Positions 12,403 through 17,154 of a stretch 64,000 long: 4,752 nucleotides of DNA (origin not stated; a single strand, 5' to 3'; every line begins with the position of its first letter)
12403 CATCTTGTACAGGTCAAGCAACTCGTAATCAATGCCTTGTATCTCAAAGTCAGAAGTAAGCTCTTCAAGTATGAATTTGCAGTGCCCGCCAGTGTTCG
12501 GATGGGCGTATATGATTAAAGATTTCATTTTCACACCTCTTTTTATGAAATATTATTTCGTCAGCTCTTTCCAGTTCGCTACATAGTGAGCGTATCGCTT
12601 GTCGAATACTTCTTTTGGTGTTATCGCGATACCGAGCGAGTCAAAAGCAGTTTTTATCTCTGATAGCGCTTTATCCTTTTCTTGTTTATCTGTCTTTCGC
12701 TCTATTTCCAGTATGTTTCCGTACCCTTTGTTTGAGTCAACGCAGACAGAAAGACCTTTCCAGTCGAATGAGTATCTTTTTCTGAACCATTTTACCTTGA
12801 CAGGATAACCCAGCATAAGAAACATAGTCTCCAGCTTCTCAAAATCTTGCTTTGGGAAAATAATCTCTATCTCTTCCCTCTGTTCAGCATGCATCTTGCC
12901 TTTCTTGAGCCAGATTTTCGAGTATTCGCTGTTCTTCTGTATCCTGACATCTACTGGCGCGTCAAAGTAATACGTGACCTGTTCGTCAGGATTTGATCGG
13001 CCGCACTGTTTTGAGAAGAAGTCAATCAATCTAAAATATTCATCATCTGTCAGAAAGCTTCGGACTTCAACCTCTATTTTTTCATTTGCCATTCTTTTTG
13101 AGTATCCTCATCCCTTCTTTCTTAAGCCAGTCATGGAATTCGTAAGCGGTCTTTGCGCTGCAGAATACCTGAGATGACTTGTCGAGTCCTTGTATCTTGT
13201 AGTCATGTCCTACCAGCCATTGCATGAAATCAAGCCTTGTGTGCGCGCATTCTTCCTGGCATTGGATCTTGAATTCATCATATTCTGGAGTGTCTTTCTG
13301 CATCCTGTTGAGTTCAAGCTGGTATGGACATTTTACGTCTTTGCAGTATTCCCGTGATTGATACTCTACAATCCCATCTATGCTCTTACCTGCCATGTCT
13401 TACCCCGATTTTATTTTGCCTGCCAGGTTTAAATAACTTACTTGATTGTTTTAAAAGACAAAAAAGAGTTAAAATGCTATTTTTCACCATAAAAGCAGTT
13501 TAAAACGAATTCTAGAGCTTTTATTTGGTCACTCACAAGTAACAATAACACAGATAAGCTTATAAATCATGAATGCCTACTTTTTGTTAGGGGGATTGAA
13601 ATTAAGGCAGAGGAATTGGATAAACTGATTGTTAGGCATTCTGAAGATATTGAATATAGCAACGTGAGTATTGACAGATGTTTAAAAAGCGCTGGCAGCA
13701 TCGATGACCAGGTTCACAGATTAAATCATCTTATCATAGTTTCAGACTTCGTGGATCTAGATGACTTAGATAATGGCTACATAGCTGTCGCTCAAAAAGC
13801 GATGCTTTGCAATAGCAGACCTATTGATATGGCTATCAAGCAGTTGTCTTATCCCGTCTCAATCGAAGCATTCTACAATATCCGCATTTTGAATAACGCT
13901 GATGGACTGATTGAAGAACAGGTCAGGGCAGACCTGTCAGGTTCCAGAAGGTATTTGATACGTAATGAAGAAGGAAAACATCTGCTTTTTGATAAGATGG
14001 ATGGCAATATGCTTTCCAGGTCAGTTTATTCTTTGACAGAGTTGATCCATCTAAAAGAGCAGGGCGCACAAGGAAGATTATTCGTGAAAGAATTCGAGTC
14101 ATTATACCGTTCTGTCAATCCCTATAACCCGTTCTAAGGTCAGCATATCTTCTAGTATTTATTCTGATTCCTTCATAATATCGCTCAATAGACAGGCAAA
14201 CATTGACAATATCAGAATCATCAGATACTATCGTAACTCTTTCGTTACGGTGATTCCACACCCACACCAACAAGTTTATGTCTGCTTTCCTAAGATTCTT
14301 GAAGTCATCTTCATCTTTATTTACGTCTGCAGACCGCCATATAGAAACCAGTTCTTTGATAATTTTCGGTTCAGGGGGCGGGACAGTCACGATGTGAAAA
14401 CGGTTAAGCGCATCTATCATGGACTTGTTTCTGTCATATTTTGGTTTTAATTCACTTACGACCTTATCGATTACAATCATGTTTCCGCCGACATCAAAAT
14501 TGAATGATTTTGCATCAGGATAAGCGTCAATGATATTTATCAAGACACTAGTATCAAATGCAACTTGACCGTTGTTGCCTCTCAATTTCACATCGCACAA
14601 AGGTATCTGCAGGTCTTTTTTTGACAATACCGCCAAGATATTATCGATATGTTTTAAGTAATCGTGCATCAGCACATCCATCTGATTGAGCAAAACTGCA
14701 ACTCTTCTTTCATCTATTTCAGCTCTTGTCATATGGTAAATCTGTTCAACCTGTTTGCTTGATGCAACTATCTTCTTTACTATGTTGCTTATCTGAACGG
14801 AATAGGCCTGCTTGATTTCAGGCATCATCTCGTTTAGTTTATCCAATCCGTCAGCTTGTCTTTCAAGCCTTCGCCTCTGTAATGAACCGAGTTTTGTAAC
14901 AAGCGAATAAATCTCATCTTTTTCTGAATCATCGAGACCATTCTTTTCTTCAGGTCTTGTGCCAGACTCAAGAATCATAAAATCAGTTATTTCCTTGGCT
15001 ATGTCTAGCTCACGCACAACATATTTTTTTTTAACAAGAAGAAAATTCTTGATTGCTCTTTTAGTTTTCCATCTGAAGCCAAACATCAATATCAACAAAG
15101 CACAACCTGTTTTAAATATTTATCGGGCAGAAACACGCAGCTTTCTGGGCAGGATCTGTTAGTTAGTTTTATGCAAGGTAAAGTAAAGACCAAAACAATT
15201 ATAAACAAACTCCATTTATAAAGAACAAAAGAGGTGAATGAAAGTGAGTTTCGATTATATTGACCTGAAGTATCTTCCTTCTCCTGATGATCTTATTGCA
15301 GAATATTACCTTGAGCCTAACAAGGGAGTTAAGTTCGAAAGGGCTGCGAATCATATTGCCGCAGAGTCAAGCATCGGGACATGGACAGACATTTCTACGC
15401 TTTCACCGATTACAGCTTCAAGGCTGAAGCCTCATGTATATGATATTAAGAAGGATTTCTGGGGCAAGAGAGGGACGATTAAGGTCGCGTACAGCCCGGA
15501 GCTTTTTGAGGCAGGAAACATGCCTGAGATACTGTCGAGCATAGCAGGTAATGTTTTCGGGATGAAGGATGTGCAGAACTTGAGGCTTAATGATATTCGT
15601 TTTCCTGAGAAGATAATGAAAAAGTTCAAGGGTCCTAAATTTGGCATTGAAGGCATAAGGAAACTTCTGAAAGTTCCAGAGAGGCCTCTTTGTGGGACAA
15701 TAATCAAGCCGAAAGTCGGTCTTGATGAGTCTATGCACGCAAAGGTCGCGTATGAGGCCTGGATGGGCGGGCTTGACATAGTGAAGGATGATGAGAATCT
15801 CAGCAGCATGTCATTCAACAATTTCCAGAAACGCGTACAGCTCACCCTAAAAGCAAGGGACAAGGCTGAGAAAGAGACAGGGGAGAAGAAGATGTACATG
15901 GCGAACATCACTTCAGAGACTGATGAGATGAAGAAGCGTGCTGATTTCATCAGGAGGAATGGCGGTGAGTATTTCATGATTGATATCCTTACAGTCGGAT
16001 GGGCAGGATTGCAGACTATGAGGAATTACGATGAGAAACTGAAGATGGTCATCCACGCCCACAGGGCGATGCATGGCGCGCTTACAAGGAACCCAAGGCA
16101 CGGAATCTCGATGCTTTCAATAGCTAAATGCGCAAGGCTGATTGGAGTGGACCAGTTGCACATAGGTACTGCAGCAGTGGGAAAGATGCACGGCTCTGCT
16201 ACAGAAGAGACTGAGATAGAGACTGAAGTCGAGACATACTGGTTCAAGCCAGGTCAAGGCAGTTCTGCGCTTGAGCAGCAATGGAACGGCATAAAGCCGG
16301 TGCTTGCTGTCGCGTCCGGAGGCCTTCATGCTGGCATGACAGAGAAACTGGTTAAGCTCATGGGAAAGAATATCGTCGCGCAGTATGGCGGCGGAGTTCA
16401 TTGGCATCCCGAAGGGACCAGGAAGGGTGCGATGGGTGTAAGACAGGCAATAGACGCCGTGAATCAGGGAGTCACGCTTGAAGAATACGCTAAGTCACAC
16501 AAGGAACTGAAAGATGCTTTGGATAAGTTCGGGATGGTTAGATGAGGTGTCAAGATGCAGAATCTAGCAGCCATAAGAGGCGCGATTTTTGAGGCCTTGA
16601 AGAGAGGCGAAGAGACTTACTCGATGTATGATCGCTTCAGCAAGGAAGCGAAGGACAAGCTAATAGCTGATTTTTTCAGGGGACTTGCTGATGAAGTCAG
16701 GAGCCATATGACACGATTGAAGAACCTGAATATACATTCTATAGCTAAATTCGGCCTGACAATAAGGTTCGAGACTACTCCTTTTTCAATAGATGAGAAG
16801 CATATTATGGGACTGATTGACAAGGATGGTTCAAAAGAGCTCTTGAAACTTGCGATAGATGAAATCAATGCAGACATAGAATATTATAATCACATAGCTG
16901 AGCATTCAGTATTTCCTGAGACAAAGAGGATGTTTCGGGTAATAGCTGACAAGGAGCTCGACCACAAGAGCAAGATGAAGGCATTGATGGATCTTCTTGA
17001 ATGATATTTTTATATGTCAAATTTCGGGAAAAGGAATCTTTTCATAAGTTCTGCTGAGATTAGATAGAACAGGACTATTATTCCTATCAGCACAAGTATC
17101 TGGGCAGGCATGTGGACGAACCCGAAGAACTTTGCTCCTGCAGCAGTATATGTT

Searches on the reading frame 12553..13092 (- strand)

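Call 38: search_protein_families(library=pfam, proteins=[window:12553-13092:-])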
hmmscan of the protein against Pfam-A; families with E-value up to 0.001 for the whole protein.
window:12553-13092:- (179 aa): 1 family
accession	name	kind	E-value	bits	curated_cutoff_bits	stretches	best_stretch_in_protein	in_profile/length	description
PF01928.26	CYTH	-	7.1e-11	42.7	23.2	1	6-146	2-159/179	CYTH domain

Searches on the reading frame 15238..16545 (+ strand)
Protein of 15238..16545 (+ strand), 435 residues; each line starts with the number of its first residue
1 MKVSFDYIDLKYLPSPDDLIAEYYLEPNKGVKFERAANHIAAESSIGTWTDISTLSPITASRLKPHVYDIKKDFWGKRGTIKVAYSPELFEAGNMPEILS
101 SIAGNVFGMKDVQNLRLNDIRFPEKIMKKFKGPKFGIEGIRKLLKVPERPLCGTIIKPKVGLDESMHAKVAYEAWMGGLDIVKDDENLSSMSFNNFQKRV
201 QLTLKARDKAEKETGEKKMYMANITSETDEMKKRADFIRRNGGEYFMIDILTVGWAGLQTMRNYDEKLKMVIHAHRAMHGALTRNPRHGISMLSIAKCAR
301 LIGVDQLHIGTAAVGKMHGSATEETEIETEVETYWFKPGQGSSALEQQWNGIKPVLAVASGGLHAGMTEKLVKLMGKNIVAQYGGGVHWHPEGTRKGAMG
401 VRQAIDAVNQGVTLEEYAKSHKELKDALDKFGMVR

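Call 38: search_protein_families(library=pfam, proteins=[window:15238-16545:+])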
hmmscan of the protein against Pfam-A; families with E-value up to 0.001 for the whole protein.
window:15238-16545:+ (435 aa): 2 families
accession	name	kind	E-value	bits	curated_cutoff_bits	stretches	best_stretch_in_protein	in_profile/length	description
PF00016.26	RuBisCO_large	-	9.3e-88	294.8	30.1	1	136-431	1-299/299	Ribulose bisphosphate carboxylase large chain, catalytic domain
PF02788.21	RuBisCO_large_N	-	2.5e-43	147.5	20.7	1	6-125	1-119/120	Ribulose bisphosphate carboxylase large chain, N-terminal domain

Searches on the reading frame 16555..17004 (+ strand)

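Call 38: search_protein_families(library=pfam, proteins=[window:16555-17004:+])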
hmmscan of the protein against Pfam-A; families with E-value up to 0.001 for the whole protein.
window:16555-17004:+ (149 aa): 1 family
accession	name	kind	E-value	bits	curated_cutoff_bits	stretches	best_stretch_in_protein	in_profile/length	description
PF02915.23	Rubrerythrin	-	2.3e-08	34.9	22.8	1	19-145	11-137/137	Rubrerythrin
